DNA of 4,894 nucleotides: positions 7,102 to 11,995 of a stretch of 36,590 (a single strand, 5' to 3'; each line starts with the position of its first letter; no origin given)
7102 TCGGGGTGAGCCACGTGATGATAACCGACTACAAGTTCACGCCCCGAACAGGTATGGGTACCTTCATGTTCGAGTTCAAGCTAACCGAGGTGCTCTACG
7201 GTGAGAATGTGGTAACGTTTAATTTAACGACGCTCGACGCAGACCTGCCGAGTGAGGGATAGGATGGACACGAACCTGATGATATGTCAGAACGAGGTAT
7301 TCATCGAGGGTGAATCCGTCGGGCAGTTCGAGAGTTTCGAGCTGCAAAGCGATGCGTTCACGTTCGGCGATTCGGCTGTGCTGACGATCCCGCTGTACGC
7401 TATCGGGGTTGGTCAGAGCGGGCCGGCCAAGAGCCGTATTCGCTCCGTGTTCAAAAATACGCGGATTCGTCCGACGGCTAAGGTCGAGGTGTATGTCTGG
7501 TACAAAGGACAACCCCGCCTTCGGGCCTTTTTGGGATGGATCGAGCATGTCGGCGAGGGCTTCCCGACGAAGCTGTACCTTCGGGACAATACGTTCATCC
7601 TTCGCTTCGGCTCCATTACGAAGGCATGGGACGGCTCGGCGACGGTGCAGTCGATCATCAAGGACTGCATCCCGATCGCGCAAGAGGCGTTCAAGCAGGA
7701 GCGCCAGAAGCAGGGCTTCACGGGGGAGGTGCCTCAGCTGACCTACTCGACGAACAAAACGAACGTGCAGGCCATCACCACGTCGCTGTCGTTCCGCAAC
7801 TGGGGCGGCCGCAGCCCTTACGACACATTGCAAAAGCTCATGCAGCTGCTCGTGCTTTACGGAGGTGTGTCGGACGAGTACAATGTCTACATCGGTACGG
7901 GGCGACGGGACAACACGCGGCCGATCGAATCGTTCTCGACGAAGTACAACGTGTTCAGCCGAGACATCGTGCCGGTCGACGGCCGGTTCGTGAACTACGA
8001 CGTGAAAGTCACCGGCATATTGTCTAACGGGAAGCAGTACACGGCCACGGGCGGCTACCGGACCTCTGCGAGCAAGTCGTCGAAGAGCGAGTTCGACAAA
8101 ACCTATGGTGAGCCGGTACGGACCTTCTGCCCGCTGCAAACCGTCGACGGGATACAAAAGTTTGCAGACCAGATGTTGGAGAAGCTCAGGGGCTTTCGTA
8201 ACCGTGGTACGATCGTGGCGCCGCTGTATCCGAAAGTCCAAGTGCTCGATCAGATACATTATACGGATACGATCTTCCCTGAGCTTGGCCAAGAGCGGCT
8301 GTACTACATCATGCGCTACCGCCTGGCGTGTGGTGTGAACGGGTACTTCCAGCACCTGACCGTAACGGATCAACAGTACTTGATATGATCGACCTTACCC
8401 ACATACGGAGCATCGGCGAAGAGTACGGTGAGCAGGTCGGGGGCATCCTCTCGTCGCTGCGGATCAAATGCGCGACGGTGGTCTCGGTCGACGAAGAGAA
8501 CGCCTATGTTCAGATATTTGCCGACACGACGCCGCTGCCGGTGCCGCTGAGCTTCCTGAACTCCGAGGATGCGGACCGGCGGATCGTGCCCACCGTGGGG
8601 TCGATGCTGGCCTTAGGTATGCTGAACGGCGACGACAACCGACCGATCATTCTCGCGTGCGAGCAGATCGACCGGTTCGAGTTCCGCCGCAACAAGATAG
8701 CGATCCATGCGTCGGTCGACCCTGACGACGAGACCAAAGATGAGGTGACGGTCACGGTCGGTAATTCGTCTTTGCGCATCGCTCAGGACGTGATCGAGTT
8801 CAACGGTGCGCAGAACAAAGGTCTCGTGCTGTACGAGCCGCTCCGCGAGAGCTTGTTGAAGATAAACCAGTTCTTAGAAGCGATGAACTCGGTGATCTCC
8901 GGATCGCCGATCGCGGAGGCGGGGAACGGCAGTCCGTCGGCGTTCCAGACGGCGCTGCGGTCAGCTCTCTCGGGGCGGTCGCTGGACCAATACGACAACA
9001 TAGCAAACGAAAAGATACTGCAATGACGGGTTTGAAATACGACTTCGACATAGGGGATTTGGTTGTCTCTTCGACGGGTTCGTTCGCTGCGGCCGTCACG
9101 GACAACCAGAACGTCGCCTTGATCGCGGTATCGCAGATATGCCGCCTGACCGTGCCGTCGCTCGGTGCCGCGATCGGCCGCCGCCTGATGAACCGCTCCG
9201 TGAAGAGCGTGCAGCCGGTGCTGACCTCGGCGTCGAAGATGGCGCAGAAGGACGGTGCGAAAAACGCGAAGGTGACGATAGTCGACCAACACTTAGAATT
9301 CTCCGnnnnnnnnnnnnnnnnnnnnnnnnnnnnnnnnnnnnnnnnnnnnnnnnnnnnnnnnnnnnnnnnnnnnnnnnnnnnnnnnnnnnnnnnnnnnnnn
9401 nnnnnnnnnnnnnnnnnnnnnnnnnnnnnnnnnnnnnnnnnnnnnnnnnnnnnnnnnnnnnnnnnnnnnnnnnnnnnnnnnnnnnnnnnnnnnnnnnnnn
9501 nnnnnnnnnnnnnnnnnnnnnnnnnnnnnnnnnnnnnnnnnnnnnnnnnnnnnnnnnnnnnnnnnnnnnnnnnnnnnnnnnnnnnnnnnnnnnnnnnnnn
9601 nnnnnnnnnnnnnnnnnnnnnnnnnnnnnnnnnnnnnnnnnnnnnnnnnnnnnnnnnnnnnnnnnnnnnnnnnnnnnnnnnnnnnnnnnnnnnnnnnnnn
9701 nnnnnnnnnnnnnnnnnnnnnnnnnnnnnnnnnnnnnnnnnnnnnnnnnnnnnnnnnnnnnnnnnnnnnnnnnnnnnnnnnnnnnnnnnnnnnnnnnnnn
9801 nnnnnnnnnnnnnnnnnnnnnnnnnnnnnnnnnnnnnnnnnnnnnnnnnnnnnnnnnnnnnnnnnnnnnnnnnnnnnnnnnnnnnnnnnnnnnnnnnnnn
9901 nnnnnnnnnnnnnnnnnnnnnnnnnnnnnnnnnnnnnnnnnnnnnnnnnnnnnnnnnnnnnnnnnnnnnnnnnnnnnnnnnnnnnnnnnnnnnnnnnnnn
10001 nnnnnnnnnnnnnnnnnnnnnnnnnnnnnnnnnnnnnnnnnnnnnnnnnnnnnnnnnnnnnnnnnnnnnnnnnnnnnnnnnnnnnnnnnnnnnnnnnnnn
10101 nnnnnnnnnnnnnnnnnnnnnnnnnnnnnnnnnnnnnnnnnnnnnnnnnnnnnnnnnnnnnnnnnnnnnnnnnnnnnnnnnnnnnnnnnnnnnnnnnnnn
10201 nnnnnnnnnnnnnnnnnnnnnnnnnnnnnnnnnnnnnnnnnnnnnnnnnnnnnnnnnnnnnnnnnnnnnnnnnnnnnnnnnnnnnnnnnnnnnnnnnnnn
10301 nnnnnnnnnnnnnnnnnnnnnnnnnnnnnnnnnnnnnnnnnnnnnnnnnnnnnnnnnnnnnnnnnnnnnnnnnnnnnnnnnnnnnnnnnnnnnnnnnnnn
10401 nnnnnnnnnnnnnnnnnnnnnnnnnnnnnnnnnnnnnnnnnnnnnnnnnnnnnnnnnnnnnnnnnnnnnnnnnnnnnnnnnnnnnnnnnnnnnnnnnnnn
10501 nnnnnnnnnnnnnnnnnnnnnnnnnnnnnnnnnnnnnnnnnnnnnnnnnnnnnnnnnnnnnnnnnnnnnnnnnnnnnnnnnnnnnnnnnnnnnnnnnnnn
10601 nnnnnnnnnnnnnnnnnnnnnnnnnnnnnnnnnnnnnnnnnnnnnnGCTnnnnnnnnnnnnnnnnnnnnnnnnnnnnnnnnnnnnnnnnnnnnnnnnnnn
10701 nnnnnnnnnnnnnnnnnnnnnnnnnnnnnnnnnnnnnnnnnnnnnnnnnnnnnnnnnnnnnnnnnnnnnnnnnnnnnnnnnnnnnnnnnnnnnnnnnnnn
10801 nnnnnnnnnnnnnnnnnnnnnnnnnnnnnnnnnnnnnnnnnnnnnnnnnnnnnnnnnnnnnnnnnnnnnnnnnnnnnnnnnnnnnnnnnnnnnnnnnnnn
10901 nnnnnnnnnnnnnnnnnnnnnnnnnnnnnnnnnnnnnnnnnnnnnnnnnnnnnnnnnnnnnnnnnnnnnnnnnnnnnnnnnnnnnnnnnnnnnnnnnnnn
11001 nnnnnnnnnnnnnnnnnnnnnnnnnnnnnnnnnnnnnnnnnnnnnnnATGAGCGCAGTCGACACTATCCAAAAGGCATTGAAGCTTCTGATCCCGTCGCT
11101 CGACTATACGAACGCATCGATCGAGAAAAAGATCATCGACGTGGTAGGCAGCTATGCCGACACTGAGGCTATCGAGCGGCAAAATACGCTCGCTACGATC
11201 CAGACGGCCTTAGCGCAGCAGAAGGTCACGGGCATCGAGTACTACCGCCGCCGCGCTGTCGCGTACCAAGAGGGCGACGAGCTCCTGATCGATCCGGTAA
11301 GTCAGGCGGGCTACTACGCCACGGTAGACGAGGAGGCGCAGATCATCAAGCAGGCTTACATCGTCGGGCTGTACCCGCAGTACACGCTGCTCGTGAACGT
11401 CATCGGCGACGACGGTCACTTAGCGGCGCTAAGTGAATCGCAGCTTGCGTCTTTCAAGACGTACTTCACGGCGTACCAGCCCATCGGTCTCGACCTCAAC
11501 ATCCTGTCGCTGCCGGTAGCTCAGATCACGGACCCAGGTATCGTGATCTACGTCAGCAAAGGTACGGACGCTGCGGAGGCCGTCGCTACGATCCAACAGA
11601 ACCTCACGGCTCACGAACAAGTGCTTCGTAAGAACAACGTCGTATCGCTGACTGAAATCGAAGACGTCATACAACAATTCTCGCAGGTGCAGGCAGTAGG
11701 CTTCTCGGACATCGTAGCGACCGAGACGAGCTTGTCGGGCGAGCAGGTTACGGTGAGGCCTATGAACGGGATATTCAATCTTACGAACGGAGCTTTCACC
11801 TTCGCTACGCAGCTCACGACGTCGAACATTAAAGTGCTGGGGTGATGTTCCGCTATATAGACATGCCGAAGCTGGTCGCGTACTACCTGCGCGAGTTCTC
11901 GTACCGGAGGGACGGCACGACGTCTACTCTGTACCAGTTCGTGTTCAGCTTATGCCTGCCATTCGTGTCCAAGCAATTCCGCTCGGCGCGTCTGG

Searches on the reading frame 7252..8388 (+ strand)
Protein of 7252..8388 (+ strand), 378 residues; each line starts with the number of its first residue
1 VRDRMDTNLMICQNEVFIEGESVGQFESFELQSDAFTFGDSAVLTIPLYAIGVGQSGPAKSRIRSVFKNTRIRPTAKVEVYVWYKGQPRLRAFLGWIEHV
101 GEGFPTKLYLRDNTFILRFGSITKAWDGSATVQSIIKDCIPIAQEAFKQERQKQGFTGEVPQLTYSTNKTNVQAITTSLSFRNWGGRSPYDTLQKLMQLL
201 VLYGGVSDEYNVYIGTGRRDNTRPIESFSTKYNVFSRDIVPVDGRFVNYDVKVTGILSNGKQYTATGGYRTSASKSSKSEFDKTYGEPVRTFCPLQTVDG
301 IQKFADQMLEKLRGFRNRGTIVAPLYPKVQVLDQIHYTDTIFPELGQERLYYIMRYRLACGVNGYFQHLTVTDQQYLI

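Call 44: search_protein_families(library=phrogs, proteins=[window:7252-8388:+], max_evalue=0.001)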
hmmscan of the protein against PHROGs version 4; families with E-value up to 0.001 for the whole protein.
window:7252-8388:+ (378 aa): 1 family
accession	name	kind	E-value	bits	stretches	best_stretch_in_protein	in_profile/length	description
phrog_4930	-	tail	5.8e-13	49.7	1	11-369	3-308/319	baseplate hub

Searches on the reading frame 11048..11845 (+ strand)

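Call 44: search_protein_families(library=phrogs, proteins=[window:11048-11845:+], max_evalue=0.001)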
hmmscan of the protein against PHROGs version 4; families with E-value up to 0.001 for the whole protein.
window:11048-11845:+ (265 aa): 1 family
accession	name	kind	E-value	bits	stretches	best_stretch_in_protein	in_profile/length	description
phrog_38413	-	unknown function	5.1e-10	40.2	1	51-252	59-268/284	-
